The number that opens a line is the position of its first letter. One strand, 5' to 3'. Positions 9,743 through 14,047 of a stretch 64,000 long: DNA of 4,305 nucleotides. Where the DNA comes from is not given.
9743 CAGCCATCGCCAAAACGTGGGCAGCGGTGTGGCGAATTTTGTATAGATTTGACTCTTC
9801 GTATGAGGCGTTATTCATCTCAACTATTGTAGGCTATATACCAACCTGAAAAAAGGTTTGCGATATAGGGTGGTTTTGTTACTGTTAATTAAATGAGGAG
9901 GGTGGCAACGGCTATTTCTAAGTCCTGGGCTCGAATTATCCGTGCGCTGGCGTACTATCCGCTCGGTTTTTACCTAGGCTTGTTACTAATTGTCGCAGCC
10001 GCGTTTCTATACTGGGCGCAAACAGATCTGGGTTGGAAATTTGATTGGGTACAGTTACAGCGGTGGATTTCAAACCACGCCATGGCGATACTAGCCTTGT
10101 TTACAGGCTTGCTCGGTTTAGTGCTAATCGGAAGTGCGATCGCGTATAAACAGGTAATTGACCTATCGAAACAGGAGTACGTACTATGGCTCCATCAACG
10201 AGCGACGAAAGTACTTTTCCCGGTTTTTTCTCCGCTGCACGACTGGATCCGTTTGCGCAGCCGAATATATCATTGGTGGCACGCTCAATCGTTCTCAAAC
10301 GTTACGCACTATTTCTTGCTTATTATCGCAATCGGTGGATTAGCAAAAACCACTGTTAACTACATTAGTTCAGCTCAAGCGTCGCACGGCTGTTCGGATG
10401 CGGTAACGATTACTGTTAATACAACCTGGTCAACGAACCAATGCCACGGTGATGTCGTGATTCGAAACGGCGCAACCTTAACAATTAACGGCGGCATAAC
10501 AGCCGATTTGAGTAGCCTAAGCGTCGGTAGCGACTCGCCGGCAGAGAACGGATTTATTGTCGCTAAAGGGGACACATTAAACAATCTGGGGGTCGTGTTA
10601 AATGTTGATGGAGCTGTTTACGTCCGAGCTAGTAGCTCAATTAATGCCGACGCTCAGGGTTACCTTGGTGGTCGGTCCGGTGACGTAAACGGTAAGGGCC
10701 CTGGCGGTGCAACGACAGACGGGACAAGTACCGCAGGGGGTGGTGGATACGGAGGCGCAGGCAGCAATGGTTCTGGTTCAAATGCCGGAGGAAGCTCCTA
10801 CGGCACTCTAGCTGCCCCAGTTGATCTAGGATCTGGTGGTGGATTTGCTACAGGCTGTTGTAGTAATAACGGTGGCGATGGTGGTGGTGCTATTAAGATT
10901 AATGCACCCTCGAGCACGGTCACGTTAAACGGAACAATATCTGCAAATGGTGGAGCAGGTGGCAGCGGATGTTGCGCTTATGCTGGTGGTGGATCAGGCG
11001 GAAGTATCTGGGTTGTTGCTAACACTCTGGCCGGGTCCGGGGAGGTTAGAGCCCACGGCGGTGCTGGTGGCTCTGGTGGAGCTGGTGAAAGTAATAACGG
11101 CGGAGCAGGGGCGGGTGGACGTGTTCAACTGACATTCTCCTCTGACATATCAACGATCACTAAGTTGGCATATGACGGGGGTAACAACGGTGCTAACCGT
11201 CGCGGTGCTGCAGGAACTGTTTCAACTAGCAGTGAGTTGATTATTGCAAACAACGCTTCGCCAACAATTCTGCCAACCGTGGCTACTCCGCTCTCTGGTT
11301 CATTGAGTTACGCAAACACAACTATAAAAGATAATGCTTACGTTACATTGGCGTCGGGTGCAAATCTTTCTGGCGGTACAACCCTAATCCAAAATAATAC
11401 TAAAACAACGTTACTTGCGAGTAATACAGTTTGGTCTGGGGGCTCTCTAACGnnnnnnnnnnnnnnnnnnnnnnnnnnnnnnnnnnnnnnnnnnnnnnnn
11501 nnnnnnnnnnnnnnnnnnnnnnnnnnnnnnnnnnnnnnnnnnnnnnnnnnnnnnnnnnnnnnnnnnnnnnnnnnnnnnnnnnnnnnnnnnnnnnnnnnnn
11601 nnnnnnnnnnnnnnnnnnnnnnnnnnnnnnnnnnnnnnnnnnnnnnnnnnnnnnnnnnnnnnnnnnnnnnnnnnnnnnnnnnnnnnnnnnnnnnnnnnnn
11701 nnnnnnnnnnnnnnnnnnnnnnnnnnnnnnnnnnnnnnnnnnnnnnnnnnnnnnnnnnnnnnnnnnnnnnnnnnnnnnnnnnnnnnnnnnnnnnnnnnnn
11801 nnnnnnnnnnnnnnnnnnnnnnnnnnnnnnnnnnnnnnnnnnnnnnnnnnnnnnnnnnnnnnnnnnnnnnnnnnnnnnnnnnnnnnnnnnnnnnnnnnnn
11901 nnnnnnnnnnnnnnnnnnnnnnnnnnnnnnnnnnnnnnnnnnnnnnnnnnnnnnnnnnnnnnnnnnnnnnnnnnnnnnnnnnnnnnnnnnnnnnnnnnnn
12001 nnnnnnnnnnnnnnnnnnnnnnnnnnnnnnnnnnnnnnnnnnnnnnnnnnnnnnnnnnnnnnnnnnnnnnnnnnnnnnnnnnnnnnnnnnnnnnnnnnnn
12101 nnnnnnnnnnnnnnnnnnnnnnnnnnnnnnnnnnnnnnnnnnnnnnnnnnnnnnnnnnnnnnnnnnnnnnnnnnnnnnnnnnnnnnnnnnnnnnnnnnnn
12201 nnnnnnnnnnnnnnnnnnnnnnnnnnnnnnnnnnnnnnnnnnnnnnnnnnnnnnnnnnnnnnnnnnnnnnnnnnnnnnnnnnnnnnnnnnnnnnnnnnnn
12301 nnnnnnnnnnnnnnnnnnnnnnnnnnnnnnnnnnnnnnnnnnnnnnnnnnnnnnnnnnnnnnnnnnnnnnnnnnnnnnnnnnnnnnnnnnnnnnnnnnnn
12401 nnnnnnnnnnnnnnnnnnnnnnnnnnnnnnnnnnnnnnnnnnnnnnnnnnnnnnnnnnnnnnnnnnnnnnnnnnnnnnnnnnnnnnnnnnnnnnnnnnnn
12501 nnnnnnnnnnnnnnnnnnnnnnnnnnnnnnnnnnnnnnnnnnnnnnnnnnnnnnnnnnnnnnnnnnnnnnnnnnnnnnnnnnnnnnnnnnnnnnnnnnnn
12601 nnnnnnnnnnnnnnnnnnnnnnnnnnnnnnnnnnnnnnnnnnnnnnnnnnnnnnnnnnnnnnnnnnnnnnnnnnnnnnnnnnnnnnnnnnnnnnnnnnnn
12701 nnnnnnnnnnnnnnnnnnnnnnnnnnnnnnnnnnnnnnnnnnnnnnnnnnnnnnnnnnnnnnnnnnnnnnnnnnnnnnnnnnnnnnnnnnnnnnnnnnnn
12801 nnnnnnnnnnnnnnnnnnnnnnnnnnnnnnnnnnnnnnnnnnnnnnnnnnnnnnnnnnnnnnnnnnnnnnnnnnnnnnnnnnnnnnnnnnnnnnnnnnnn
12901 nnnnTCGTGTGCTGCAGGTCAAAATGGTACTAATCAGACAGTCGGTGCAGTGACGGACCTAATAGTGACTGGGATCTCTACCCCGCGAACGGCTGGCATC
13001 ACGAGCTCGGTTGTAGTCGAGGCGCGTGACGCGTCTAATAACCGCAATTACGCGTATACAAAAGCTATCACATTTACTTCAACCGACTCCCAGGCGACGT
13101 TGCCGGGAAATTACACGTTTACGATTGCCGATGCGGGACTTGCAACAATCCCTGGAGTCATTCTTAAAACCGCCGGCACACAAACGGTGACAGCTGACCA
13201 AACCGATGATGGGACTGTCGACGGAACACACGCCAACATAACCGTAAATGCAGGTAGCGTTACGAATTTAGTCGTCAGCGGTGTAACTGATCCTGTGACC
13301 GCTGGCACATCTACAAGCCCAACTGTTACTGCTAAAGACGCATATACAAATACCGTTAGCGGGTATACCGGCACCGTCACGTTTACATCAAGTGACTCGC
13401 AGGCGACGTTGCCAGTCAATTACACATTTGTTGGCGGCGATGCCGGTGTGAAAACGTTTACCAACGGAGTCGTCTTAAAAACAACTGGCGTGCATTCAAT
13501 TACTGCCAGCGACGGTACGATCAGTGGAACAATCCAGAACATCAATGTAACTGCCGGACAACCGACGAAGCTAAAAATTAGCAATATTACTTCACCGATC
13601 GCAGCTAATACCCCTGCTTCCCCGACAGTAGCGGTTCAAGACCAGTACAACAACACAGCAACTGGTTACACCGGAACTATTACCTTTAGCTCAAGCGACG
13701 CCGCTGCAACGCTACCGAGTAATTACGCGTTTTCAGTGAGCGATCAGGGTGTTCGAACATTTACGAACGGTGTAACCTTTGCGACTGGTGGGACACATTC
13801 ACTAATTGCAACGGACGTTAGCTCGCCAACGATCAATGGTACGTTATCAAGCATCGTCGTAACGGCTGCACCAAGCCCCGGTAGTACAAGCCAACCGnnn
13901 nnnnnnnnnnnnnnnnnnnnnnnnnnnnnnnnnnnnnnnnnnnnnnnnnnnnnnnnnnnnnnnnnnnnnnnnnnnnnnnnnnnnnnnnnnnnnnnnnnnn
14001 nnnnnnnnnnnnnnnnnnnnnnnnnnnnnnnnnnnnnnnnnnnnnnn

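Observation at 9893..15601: Giant 1902-aa membrane-anchored surface protein with Gly-rich paired-Cys beta-helix modules, Ig-like repeats and C-terminal TM-embedded beta-sandwich domains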

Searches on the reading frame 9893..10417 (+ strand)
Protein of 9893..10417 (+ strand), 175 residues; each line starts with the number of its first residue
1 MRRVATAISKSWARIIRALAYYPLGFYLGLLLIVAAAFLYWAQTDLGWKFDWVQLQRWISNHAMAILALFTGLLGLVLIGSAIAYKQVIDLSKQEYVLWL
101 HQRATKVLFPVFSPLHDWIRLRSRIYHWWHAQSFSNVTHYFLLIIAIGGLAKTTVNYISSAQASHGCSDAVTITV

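Call 48: search_protein_families(library=pfam, proteins=[window:9893-10417:+], max_evalue=10)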
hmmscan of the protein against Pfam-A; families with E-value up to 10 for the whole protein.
window:9893-10417:+ (175 aa): 1 family
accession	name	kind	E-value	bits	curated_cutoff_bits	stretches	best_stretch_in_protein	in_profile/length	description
PF04893.22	Yip1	-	0.012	15.9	28.6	1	9-83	8-80/173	Yip1 domain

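Call 71: find_homologous_proteins(query=window:9893-10417:+, max_evalue=0.001)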
Query window:9893-10417:+ (175 aa): 2 proteins with E <= 0.001 among 230 candidates.
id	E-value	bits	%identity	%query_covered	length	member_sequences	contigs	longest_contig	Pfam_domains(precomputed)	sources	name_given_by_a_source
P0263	7.2e-74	266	98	73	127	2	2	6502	-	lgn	-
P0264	5.6e-68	246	94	70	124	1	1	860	-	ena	-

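Call 80: search_solved_structures(query=A6, max_evalue=10)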
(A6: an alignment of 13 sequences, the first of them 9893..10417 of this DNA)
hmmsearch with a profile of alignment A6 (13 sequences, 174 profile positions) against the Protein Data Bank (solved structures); distinct sequences matched with E-value up to 10: 1.
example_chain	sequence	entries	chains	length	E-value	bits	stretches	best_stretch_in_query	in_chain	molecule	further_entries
9ivk_A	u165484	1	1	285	5.3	9.9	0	9-78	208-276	HBC599 membrane protein binder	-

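Call 81: search_protein_families(library=ncbifam, proteins=[window:9893-10417:+], max_evalue=1)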
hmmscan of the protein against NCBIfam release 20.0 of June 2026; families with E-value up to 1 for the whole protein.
window:9893-10417:+ (175 aa): 1 family
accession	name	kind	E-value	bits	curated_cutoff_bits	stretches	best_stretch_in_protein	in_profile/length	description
NF033218.1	anchor_AmaP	equivalog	0.53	10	55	1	28-86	12-72/166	alkaline shock response membrane anchor protein AmaP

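Call 92: find_related_loci(query=A6, collection=metagenome_contigs, flank=10000)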
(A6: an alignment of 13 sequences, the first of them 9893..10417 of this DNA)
Query A6 (175 aa) in metagenome_contigs; peptide patterns used: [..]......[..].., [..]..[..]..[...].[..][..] (x = any residue, [..] = any of these).
322 stretches matched a pattern; 7 encode a relative of the query (tblastn E <= 1e-3); 7 distinct loci.
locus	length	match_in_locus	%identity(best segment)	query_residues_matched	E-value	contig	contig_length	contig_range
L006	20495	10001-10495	56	7-175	2e-62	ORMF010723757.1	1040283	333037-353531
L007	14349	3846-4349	52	7-175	4e-58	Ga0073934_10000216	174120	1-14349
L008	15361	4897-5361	55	19-173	3e-57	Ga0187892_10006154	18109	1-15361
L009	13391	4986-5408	44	7-147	8e-41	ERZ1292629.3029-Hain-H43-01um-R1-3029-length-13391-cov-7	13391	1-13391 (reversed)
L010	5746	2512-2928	41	12-150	3e-40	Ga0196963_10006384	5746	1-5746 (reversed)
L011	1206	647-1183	37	1-174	3e-37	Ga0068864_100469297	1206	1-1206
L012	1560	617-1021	42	13-147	3e-35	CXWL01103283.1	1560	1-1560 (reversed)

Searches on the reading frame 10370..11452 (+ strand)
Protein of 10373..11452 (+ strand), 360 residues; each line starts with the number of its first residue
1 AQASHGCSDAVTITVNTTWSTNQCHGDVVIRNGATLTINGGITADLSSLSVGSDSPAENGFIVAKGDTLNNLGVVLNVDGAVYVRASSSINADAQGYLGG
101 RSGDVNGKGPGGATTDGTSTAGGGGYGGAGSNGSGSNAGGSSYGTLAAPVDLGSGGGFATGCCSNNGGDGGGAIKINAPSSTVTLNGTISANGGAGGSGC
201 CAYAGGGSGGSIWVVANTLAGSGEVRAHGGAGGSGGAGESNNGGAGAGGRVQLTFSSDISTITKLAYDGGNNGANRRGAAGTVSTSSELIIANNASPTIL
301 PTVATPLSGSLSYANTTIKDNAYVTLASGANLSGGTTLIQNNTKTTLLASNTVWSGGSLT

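Call 45: search_solved_structures(query=window:10418-11392:+, max_evalue=1)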
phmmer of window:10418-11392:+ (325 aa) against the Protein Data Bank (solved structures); distinct sequences matched with E-value up to 1: 3.
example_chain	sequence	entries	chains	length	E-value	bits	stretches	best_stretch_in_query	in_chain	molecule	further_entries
5yd3_A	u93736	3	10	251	0.061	15.8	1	66-149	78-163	scFv 4B08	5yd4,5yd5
5yy4_A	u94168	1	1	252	0.062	15.8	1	66-149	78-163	scFv 4B08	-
4f9p_D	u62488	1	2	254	0.094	15.2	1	66-143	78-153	103.2 anti-BTN3A1 antibody fragment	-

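Call 48: search_protein_families(library=pfam, proteins=[window:10373-11452:+], max_evalue=10)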
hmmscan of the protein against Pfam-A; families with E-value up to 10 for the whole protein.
window:10373-11452:+ (360 aa): 0 families

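Call 65: predict_structure(alignment_id=A4)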
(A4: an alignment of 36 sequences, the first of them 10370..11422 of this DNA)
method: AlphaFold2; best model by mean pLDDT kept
length: 351 residues; sequences in the alignment: 36
mean_pLDDT: 92.4   pTM: 0.91
mean pLDDT of the five models: 92.4, 91.6, 91.4, 91.2, 90.7
residues with pLDDT >= 90: 285; 70-90: 50; 50-70: 10; < 50: 6
segments of 3 or more residues with pLDDT < 50: 1-6
pLDDT, mean of each block of 10 residues (from residue 1): 53 91 89 95 95 90 95 96 97 98 96 91 96 93 94 97 91 98 98 96 94 98 98 83 92 98 96 78 97 87 92 97 95 94 90 55
secondary structure, 60 per line:
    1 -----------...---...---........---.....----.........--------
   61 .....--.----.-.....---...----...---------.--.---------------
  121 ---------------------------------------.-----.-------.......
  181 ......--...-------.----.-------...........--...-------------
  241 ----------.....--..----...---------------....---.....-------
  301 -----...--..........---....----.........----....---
elements in order: E12-14 E18-20 E24-31 E35-39 E44-52 E61-65 E75-79 E83-85 E90-92 E174-186 E189-191 E212-222 E225-227 E251-255 E264-266 E282-285 E289-293 E306-308 E311-320 E324-327 E332-340 E345-348

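Call 68: fold_search(model_id=the predicted structure, library=pdb)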
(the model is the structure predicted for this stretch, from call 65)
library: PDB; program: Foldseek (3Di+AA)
matches with E <= 10: 81; with E <= 0.001: 0
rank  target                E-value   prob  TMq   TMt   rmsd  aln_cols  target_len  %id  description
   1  3t9g_B                2.3e-01  0.09  0.13  0.18  14.0       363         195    6  The crystal structure of family 3 pectate lyase from Caldicellulosiruptor bescii (released 2012-05-09)
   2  6n2b_B                2.9e-01  0.66  0.26  0.26   8.7       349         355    9  The Crystal Structure of Caldicellulosiruptor kristjanssonii Tapirin C-terminal domain (released 2018-12-19)
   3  7bwy_A                3.1e-01  0.06  0.13  0.18  19.8       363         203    9  Crystal structure of ice-binding protein from an Antarctic ascomycete, Antarctomyces psychrotrophicus. (released 2020-05-27)
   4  6n2b_A                3.3e-01  0.10  0.22  0.22  22.1       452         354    9  The Crystal Structure of Caldicellulosiruptor kristjanssonii Tapirin C-terminal domain (released 2018-12-19)
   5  9beh_A                3.4e-01  0.10  0.26  0.18  13.2       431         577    8  Structure of GH110A in complex with galactose-6-sulfate (released 2025-08-27)
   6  4yz0_B                3.4e-01  0.09  0.14  0.20  13.7       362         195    8  C. bescii Family 3 pectate lyase double mutant K108A/E39Q in complex with trigalacturonic acid (released 2015-12-23)
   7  5awf_E                3.4e-01  0.05  0.14  0.13  17.9       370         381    5  Crystal structure of SufB-SufC-SufD complex from Escherichia coli (released 2015-11-11)
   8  4aa7_B                3.4e-01  0.04  0.11  0.15  14.8       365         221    7  E.coli GlmU in complex with an antibacterial inhibitor (released 2012-08-15)
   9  4kh3                  3.6e-01  0.02  0.10  0.08  18.4       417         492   12  Structure of a bacterial self-associating protein (released 2014-01-15)
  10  4yza_A                3.8e-01  0.06  0.12  0.18  14.2       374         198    7  C. bescii Family 3 pectate lyase double mutant K108A/Q111A in complex with trigalacturonic acid (released 2015-12-23)
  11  4z06_B                4.2e-01  0.07  0.13  0.18  13.9       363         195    7  C. bescii Family 3 pectate lyase double mutant K108A/R133A in complex with ALPHA-D-GALACTOPYRANURONIC ACID (released 2015-12-23)
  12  4z05_A                5.4e-01  0.08  0.14  0.22  15.4       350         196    9  C. bescii Family 3 pectate lyase mutant E84A (released 2015-12-23)
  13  4yz0_A                6.7e-01  0.06  0.13  0.18  13.7       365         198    7  C. bescii Family 3 pectate lyase double mutant K108A/E39Q in complex with trigalacturonic acid (released 2015-12-23)
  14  5nxk_A                6.7e-01  0.03  0.15  0.16  18.0       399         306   12  L. reuteri 53608 SRRP (released 2018-03-21)
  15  5nxk_B                7.0e-01  0.03  0.14  0.16  17.5       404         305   11  L. reuteri 53608 SRRP (released 2018-03-21)
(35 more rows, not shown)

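Call 81: search_protein_families(library=ncbifam, proteins=[window:10370-11422:+], max_evalue=1)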
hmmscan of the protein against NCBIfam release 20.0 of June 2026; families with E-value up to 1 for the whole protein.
window:10370-11422:+ (351 aa): 1 family
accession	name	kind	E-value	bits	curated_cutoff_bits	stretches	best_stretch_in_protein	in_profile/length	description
NF047640.1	gliding_AgmC_N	equivalog_domain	0.43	9.4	275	1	97-265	228-405/412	adventurous gliding motility protein AgmC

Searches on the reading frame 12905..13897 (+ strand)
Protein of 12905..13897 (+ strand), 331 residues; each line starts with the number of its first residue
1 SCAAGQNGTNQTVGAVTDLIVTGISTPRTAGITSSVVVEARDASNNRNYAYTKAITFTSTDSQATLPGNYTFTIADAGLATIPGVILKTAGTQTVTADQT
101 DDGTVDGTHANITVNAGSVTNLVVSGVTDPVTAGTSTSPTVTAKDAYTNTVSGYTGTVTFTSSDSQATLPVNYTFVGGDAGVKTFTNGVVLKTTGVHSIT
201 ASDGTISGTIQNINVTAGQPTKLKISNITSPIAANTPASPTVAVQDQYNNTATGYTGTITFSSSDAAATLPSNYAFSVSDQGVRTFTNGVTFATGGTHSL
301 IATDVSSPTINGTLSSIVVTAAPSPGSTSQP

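Call 46: search_solved_structures(query=window:12944-13867:+, max_evalue=1)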
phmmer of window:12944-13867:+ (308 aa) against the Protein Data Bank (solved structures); distinct sequences matched with E-value up to 1: 1.
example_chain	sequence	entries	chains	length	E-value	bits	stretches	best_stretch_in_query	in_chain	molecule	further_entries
4e9l_A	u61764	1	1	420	0.018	18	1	89-176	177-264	Attaching and effacing protein, pathogenesis factor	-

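Call 48: search_protein_families(library=pfam, proteins=[window:12905-13897:+], max_evalue=10)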
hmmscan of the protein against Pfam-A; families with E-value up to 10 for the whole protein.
window:12905-13897:+ (331 aa): 3 families
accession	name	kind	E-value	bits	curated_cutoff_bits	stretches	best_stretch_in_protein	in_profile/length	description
PF19099.5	DUF5786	-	0.096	13.9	26.9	0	142-169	20-47/55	Family of unknown function (DUF5786)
PF12900.13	Pyridox_ox_2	-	0.1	13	27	1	152-191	11-50/140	Pyridoxamine 5'-phosphate oxidase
PF11363.13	DUF3164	-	0.25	11.4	23.7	0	144-169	59-84/194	Protein of unknown function (DUF3164)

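Call 81: search_protein_families(library=ncbifam, proteins=[window:12905-13897:+], max_evalue=1)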
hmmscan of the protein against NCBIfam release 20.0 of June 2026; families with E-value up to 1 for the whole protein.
window:12905-13897:+ (331 aa): 3 families
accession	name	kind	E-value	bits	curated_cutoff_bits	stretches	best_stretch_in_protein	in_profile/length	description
NF038045.1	GEF_RalF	equivalog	0.065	12.5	400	0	140-168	242-270/341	T4SS guanine nucleotide exchange effector RalF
NF009630.0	PRK13149.2-1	equivalog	0.24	11.6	156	0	248-282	47-81/93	H/ACA RNA-protein complex component Gar1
NF009731.0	PRK13254.1-5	equivalog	0.24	11.1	152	0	153-176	67-90/155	cytochrome c maturation protein CcmE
